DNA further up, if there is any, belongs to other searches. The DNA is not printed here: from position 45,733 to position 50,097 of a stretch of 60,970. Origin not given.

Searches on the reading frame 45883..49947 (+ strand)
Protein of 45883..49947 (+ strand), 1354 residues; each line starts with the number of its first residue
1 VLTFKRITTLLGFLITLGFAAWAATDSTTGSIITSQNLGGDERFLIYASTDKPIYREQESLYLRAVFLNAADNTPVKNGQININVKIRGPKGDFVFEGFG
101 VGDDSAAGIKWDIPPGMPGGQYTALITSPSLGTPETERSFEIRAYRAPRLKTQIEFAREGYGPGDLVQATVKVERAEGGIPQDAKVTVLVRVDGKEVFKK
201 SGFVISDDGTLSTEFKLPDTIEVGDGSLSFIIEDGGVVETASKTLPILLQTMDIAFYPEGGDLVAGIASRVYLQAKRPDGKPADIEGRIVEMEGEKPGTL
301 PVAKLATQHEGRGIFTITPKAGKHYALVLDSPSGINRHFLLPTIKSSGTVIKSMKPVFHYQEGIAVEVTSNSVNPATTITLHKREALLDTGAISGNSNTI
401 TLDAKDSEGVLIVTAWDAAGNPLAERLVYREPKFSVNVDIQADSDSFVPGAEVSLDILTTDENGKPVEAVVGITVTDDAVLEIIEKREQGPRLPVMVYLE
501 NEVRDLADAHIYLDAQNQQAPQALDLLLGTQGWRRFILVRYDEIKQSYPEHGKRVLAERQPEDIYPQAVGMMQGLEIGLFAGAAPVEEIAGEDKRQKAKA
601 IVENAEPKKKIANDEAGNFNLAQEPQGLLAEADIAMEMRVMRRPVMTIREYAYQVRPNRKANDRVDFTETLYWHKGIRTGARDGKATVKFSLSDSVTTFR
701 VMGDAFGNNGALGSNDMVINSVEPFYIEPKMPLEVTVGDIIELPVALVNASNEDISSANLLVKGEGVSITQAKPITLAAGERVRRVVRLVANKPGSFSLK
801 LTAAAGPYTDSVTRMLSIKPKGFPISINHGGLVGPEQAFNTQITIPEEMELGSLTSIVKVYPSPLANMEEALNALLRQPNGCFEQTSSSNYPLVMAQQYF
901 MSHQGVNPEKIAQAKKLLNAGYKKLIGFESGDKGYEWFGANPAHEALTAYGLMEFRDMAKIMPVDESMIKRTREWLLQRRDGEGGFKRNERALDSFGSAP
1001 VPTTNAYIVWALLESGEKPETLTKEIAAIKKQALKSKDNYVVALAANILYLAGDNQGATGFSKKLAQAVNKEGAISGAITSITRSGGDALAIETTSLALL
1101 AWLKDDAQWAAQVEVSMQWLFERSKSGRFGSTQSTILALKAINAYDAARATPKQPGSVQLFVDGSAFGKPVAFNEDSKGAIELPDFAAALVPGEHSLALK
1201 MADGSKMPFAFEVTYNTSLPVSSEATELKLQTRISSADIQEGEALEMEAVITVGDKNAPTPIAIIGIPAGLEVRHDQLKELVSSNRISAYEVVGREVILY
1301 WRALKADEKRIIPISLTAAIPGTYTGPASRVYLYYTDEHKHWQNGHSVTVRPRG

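Call 9: search_protein_families(library=pfam, proteins=[window:45883-49947:+], max_evalue=0.001)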
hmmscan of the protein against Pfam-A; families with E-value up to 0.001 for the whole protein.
window:45883-49947:+ (1354 aa): 3 families
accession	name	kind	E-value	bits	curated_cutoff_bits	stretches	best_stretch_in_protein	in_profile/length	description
PF07678.20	TED_complement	-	8.9e-32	110.9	22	1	866-1145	13-312/312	A-macroglobulin TED domain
PF00207.28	A2M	-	1.2e-11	44.7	21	1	671-755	2-86/92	Alpha-2-macroglobulin family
PF01835.25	MG2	-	2.6e-11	44.2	32.8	1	46-141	2-95/96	MG2 domain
